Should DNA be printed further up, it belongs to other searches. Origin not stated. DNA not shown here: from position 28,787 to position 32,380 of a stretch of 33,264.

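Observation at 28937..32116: Single-ORF TrpE-TrpG-TrpD triple fusion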

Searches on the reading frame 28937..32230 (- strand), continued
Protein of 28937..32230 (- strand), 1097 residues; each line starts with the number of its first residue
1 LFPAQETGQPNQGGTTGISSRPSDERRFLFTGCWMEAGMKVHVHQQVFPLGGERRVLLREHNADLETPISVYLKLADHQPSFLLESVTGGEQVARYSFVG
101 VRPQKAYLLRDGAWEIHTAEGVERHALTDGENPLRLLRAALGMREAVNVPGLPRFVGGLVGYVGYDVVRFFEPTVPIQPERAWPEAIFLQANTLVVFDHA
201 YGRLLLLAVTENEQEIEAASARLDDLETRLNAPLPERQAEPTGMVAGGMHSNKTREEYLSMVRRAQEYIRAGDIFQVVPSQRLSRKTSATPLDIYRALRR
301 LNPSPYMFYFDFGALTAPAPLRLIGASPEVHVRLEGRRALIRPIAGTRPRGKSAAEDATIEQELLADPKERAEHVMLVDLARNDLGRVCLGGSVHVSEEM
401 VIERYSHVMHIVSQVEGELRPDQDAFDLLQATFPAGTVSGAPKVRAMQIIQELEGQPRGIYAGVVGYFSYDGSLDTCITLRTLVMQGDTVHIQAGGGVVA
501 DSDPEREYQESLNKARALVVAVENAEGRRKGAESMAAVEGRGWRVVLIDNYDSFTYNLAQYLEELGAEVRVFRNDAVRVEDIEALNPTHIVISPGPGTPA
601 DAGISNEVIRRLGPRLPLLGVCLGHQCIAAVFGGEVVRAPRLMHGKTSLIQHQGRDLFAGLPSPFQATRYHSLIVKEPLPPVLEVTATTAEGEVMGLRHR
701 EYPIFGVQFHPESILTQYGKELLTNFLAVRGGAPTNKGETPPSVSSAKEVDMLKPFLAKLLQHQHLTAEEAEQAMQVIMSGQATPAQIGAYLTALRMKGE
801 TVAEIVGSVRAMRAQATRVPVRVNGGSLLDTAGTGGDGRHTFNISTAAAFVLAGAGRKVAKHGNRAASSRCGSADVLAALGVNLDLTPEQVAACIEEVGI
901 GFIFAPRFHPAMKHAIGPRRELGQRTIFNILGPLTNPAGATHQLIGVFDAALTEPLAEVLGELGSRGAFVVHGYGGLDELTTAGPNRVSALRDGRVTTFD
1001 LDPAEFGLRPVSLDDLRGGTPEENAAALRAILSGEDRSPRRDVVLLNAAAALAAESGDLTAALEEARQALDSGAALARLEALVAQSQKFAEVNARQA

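Call 8: find_homologous_proteins(query=window:28937-32116:-, max_evalue=1e-50)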
Query window:28937-32116:- (1059 aa): 2789 proteins with E <= 1e-50 among 8000 candidates; the best 120 are listed.
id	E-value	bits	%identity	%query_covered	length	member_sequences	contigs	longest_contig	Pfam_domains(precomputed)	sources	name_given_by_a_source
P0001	0.0e+0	2349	100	100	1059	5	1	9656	PF07722.20,PF04715.20,PF00117.35,PF00591.28,PF00425.25,PF02885.23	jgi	-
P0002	0.0e+0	2064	88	99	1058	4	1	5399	PF07722.20,PF04715.20,PF00117.35,PF00591.28,PF00425.25,PF02885.23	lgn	-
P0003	0.0e+0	2033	87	99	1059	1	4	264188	PF07722.20,PF04715.20,PF00117.35,PF00591.28,PF00425.25,PF02885.23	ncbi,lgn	-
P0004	0.0e+0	2026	86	99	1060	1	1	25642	PF07722.20,PF04715.20,PF00117.35,PF00591.28,PF00425.25,PF02885.23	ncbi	-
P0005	0.0e+0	2025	86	99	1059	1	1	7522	PF07722.20,PF04715.20,PF00117.35,PF00591.28,PF00425.25,PF02885.23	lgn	-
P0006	0.0e+0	2020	86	99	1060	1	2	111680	PF07722.20,PF04715.20,PF00117.35,PF00591.28,PF00425.25,PF02885.23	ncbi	-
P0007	0.0e+0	1955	84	99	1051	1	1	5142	PF07722.20,PF04715.20,PF00117.35,PF00591.28,PF00425.25,PF02885.23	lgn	-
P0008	0.0e+0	1870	79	99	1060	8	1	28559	PF07722.20,PF04715.20,PF00117.35,PF00591.28,PF00425.25,PF02885.23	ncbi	-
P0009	0.0e+0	1861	80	99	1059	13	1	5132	PF07722.20,PF04715.20,PF00117.35,PF00591.28,PF00425.25,PF02885.23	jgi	jgi:anthranilate synthase component I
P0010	0.0e+0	1779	75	99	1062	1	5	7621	PF07722.20,PF04715.20,PF00117.35,PF00591.28,PF00425.25,PF02885.23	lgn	-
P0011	0.0e+0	1769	76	99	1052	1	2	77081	PF07722.20,PF04715.20,PF00117.35,PF00591.28,PF00425.25,PF02885.23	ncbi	-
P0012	0.0e+0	1437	62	98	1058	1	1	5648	PF07722.20,PF04715.20,PF00117.35,PF00591.28,PF00425.25,PF02885.23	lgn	-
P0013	0.0e+0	1437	62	98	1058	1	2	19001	PF07722.20,PF04715.20,PF00117.35,PF00591.28,PF00425.25,PF02885.23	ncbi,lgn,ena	-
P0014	0.0e+0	1437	62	98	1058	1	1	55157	PF07722.20,PF04715.20,PF00117.35,PF00591.28,PF00425.25,PF02885.23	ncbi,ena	-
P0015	0.0e+0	1435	62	98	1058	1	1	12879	PF07722.20,PF04715.20,PF00117.35,PF00591.28,PF00425.25,PF02885.23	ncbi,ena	-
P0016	0.0e+0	1419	62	98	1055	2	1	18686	PF07722.20,PF04715.20,PF00117.35,PF00591.28,PF00425.25,PF02885.23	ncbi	-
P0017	0.0e+0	1418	63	98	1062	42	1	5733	PF07722.20,PF04715.20,PF00117.35,PF00591.28,PF00425.25,PF02885.23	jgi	-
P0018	0.0e+0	1407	62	98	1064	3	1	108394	PF07722.20,PF04715.20,PF00117.35,PF00591.28,PF00425.25,PF02885.23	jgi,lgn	jgi:anthranilate phosphoribosyltransferase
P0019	0.0e+0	1404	62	98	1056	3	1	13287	PF07722.20,PF04715.20,PF00117.35,PF00591.28,PF00425.25,PF02885.23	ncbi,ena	-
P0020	0.0e+0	1394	62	98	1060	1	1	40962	PF07722.20,PF04715.20,PF00117.35,PF00591.28,PF00425.25,PF02885.23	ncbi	ncbi:MAG: hypothetical protein Kow0088_12080 [Anaerolineales bacterium]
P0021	0.0e+0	1219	56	97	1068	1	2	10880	PF07722.20,PF04715.20,PF00117.35,PF00591.28,PF00425.25,PF02885.23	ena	-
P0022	0.0e+0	1211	57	98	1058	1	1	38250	PF07722.20,PF04715.20,PF00117.35,PF00591.28,PF00425.25,PF02885.23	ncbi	ncbi:MAG: bifunctional anthranilate synthase component II/anthranilate phosphoribosyltransferase [An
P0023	0.0e+0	1183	55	98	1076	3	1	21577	PF07722.20,PF04715.20,PF00117.35,PF00591.28,PF00425.25,PF02885.23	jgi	-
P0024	0.0e+0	1175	56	98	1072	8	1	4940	PF07722.20,PF04715.20,PF00117.35,PF00591.28,PF00425.25,PF02885.23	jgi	jgi:anthranilate synthase component I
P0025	1.4e-294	998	66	65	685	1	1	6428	PF07722.20,PF00117.35,PF00591.28,PF00425.25,PF02885.23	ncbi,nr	ncbi:MAG: bifunctional anthranilate synthase component II/anthranilate phosphoribosyltransferase, pa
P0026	1.2e-261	889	63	62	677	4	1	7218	PF04715.20,PF00117.35,PF00425.25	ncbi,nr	ncbi:MAG: anthranilate synthase component I, partial [Anaerolineales bacterium]|nr:anthranilate synt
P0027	2.0e-251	855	54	44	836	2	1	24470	PF04715.20,PF00591.28,PF00425.25,PF02885.23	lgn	-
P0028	1.5e-236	806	41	98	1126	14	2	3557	PF07722.20,PF04715.20,PF00117.35,PF00591.28,PF00425.25,PF02885.23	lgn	-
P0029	4.7e-228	778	40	97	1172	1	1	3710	PF07722.20,PF04715.20,PF00117.35,PF00591.28,PF00425.25,PF02885.23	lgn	-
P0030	2.1e-224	766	48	44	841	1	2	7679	PF04715.20,PF00591.28,PF00425.25,PF02885.23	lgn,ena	-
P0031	1.6e-217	743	40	96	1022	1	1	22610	PF07722.20,PF04715.20,PF00117.35,PF00591.28,PF00425.25,PF02885.23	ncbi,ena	-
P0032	2.3e-217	743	44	44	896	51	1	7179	PF04715.20,PF00591.28,PF00425.25,PF02885.23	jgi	jgi:anthranilate synthase component 1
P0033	3.8e-217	742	44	44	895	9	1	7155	PF04715.20,PF00591.28,PF00425.25,PF02885.23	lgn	-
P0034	2.4e-215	736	45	44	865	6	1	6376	PF04715.20,PF00591.28,PF00425.25,PF02885.23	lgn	-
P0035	4.5e-209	715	41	47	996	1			PF07722.20,PF04715.20,PF00117.35,PF00591.28,PF00425.25,PF02885.23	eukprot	eukprot:CFRG0749T1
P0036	4.0e-208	712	48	44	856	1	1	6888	PF04715.20,PF00591.28,PF00425.25,PF02885.23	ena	-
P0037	1.2e-207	710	48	44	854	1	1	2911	PF04715.20,PF00591.28,PF00425.25,PF02885.23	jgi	-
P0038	3.1e-207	709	50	43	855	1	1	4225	PF04715.20,PF00591.28,PF00425.25,PF02885.23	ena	-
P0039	3.1e-207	709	49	44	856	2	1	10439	PF04715.20,PF00591.28,PF00425.25,PF02885.23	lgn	-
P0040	4.4e-207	708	49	44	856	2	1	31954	PF04715.20,PF00591.28,PF00425.25,PF02885.23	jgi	jgi:anthranilate synthase component I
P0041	6.0e-207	708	47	47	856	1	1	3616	PF04715.20,PF00591.28,PF00425.25,PF02885.23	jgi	jgi:anthranilate synthase component I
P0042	1.1e-206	707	48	46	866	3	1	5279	PF04715.20,PF00591.28,PF00425.25,PF02885.23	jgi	jgi:anthranilate synthase component I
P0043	1.2e-206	707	48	45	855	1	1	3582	PF04715.20,PF00591.28,PF00425.25,PF02885.23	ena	-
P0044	1.2e-206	707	49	44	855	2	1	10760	PF04715.20,PF00591.28,PF00425.25,PF02885.23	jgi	-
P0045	1.7e-206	707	49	44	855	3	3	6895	PF04715.20,PF00591.28,PF00425.25,PF02885.23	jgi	jgi:anthranilate synthase component 1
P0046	3.3e-206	706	49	43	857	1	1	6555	PF04715.20,PF00591.28,PF00425.25,PF02885.23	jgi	-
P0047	5.2e-206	705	49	44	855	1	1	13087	PF04715.20,PF00591.28,PF00425.25,PF02885.23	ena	-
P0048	9.7e-206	704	48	44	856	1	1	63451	PF04715.20,PF00591.28,PF00425.25,PF02885.23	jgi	jgi:anthranilate synthase component I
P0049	1.2e-205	704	47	47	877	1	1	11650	PF04715.20,PF00591.28,PF00425.25,PF02885.23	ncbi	-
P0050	1.3e-205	704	49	44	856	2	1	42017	PF04715.20,PF00591.28,PF00425.25,PF02885.23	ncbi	-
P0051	1.4e-205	704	48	45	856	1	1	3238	PF04715.20,PF00591.28,PF00425.25,PF02885.23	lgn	-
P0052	1.5e-205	703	49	45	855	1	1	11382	PF04715.20,PF00591.28,PF00425.25,PF02885.23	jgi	jgi:anthranilate synthase component I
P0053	1.5e-205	703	49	45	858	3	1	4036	PF04715.20,PF00591.28,PF00425.25,PF02885.23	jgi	jgi:anthranilate synthase component 1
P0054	2.2e-205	703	49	43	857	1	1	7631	PF04715.20,PF00591.28,PF00425.25,PF02885.23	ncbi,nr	ncbi:MAG TPA: anthranilate synthase component I [Candidatus Udaeobacter sp.]|nr:anthranilate synthas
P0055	3.9e-205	702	48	45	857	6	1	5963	PF04715.20,PF00591.28,PF00425.25,PF02885.23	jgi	jgi:anthranilate synthase component 1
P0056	4.3e-205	702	49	44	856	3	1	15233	PF04715.20,PF00591.28,PF00425.25,PF02885.23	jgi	jgi:anthranilate synthase component I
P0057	5.2e-205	702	47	45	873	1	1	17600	PF04715.20,PF00591.28,PF00425.25,PF02885.23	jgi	jgi:anthranilate synthase component 1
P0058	5.8e-205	701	49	43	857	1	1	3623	PF04715.20,PF00591.28,PF00425.25,PF02885.23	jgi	jgi:anthranilate synthase component 1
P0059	7.4e-205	701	52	63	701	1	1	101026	PF07722.20,PF04715.20,PF00117.35,PF00425.25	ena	-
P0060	8.6e-205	701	49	44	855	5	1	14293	PF04715.20,PF00591.28,PF00425.25,PF02885.23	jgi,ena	jgi:anthranilate synthase component 1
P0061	9.3e-205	701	49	44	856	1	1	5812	PF04715.20,PF00591.28,PF00425.25,PF02885.23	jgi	jgi:anthranilate synthase component 1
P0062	9.6e-205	701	48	44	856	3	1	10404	PF04715.20,PF00591.28,PF00425.25,PF02885.23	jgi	-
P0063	1.0e-204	701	49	43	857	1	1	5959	PF04715.20,PF00591.28,PF00425.25,PF02885.23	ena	-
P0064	1.5e-204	700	48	45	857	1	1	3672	PF04715.20,PF00591.28,PF00425.25,PF02885.23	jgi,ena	jgi:anthranilate synthase component 1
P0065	1.8e-204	700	49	45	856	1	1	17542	PF04715.20,PF00591.28,PF00425.25,PF02885.23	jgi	jgi:anthranilate synthase component 1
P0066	2.8e-204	699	49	44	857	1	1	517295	PF04715.20,PF00591.28,PF00425.25,PF02885.23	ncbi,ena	-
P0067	2.9e-204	699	49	43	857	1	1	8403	PF04715.20,PF00591.28,PF00425.25,PF02885.23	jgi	jgi:anthranilate synthase component I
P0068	3.5e-204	699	49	45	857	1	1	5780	PF04715.20,PF00591.28,PF00425.25,PF02885.23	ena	-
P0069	3.9e-204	699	48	44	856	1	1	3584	PF04715.20,PF00591.28,PF00425.25,PF02885.23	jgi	jgi:anthranilate synthase component 1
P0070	4.0e-204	699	49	45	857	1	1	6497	PF04715.20,PF00591.28,PF00425.25,PF02885.23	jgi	jgi:anthranilate synthase component I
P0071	4.1e-204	699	48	43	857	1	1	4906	PF04715.20,PF00591.28,PF00425.25,PF02885.23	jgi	-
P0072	4.2e-204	699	48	46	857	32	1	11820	PF04715.20,PF00591.28,PF00425.25,PF02885.23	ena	-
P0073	4.3e-204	699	48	46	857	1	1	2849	PF04715.20,PF00591.28,PF00425.25,PF02885.23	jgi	jgi:anthranilate synthase component 1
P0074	4.7e-204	698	48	45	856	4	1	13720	PF04715.20,PF00591.28,PF00425.25,PF02885.23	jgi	jgi:anthranilate synthase component I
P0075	5.2e-204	698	48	45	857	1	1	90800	PF04715.20,PF00591.28,PF00425.25,PF02885.23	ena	-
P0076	5.4e-204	698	48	43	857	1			PF04715.20,PF00591.28,PF00425.25,PF02885.23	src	-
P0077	5.7e-204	698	48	43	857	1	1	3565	PF04715.20,PF00591.28,PF00425.25,PF02885.23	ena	-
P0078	5.8e-204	698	48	44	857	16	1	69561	PF04715.20,PF00591.28,PF00425.25,PF02885.23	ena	-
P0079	5.8e-204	698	48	44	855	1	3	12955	PF04715.20,PF00591.28,PF00425.25,PF02885.23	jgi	jgi:anthranilate synthase component I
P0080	6.6e-204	698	49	44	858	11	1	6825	PF04715.20,PF00591.28,PF00425.25,PF02885.23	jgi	jgi:anthranilate synthase component I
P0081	7.1e-204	698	48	44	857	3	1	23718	PF04715.20,PF00591.28,PF00425.25,PF02885.23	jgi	jgi:anthranilate synthase component 1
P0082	7.6e-204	698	49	44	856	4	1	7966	PF04715.20,PF00591.28,PF00425.25,PF02885.23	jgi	-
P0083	8.0e-204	698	49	44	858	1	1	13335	PF04715.20,PF00591.28,PF00425.25,PF02885.23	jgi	jgi:anthranilate synthase component 1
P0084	8.1e-204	698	48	45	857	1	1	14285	PF04715.20,PF00591.28,PF00425.25,PF02885.23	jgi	-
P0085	8.4e-204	698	48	45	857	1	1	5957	PF04715.20,PF00591.28,PF00425.25,PF02885.23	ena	-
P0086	9.1e-204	698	48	44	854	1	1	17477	PF04715.20,PF00591.28,PF00425.25,PF02885.23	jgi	jgi:anthranilate synthase component I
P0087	9.3e-204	697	49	43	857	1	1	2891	PF04715.20,PF00591.28,PF00425.25,PF02885.23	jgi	jgi:anthranilate synthase component I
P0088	1.2e-203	697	48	45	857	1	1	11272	PF04715.20,PF00591.28,PF00425.25,PF02885.23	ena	-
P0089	1.2e-203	697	47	46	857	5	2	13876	PF04715.20,PF00591.28,PF00425.25,PF02885.23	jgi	jgi:anthranilate synthase component I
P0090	1.3e-203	697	49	45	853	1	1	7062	PF04715.20,PF00591.28,PF00425.25,PF02885.23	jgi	jgi:anthranilate synthase component 1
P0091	1.4e-203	697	49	44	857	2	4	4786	PF04715.20,PF00591.28,PF00425.25,PF02885.23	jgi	jgi:anthranilate synthase component 1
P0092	1.7e-203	697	49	44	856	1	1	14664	PF04715.20,PF00591.28,PF00425.25,PF02885.23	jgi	-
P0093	1.8e-203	697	49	44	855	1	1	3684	PF04715.20,PF00591.28,PF00425.25,PF02885.23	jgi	jgi:anthranilate synthase component 1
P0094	1.9e-203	696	49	45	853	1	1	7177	PF04715.20,PF00591.28,PF00425.25,PF02885.23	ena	-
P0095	2.0e-203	696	49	45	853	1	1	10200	PF04715.20,PF00591.28,PF00425.25,PF02885.23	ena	-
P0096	2.2e-203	696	48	45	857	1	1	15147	PF04715.20,PF00591.28,PF00425.25,PF02885.23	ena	-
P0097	2.9e-203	696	48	45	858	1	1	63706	PF04715.20,PF00591.28,PF00425.25,PF02885.23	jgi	jgi:anthranilate synthase component 1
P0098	3.3e-203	696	48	44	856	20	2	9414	PF04715.20,PF00591.28,PF00425.25,PF02885.23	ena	-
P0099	3.4e-203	696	48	45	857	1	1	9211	PF04715.20,PF00591.28,PF00425.25,PF02885.23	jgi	jgi:anthranilate synthase component 1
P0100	3.6e-203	696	47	46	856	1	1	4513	PF04715.20,PF00591.28,PF00425.25,PF02885.23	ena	-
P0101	3.8e-203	695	49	43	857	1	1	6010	PF04715.20,PF00591.28,PF00425.25,PF02885.23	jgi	jgi:anthranilate synthase component I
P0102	4.2e-203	695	48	44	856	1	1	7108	PF04715.20,PF00591.28,PF00425.25,PF02885.23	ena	-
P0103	4.5e-203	695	49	44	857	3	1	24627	PF04715.20,PF00591.28,PF00425.25,PF02885.23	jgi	jgi:anthranilate synthase component I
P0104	4.5e-203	695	49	44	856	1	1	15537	PF04715.20,PF00591.28,PF00425.25,PF02885.23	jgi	-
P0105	4.8e-203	695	48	44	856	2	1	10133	PF04715.20,PF00591.28,PF00425.25,PF02885.23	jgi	jgi:anthranilate synthase component I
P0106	4.8e-203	695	49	44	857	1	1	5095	PF04715.20,PF00591.28,PF00425.25,PF02885.23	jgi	jgi:anthranilate synthase component 1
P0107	5.2e-203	695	47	46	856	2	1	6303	PF04715.20,PF00591.28,PF00425.25,PF02885.23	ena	-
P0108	5.4e-203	695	48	44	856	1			PF04715.20,PF00591.28,PF00425.25,PF02885.23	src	-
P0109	7.6e-203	694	48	44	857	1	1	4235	PF04715.20,PF00591.28,PF00425.25,PF02885.23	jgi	jgi:anthranilate synthase component I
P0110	7.7e-203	694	47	45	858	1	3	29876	PF04715.20,PF00591.28,PF00425.25,PF02885.23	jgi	jgi:anthranilate synthase component I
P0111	7.9e-203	694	49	43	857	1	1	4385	PF04715.20,PF00591.28,PF00425.25,PF02885.23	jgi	jgi:anthranilate synthase component I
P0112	8.2e-203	694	48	46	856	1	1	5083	PF04715.20,PF00591.28,PF00425.25,PF02885.23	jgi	jgi:anthranilate synthase component I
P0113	1.0e-202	694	48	44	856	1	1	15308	PF04715.20,PF00591.28,PF00425.25,PF02885.23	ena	-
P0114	1.0e-202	694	49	44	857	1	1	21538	PF04715.20,PF00591.28,PF00425.25,PF02885.23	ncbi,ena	-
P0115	1.1e-202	694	48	44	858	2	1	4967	PF04715.20,PF00591.28,PF00425.25,PF02885.23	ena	-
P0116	1.2e-202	694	49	44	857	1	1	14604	PF04715.20,PF00591.28,PF00425.25,PF02885.23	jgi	-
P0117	1.4e-202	694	49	44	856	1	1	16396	PF04715.20,PF00591.28,PF00425.25,PF02885.23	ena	-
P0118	1.5e-202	693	49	44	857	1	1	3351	PF04715.20,PF00591.28,PF00425.25,PF02885.23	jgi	jgi:anthranilate synthase component I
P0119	1.5e-202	693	49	44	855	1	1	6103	PF04715.20,PF00591.28,PF00425.25,PF02885.23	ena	-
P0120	1.8e-202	693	48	46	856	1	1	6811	PF04715.20,PF00591.28,PF00425.25,PF02885.23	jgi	jgi:anthranilate synthase component I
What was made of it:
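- Closest known: E-G-D fusions seen here in other lineages: Acanthamoeba castellanii. Different: P0028, P0029, P0031 and P0035 are only 40-41% identical to the window protein (call 8).
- Checked: The homologues are also about 1059 aa (call 8).
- The same fused ORF is found in about 24 clusters at 90% identity (about 105 sequences) from different samples and assemblers (call 8).
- Tried and rejected: No triple-fusion representative appeared, although call 8 shows they exist.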
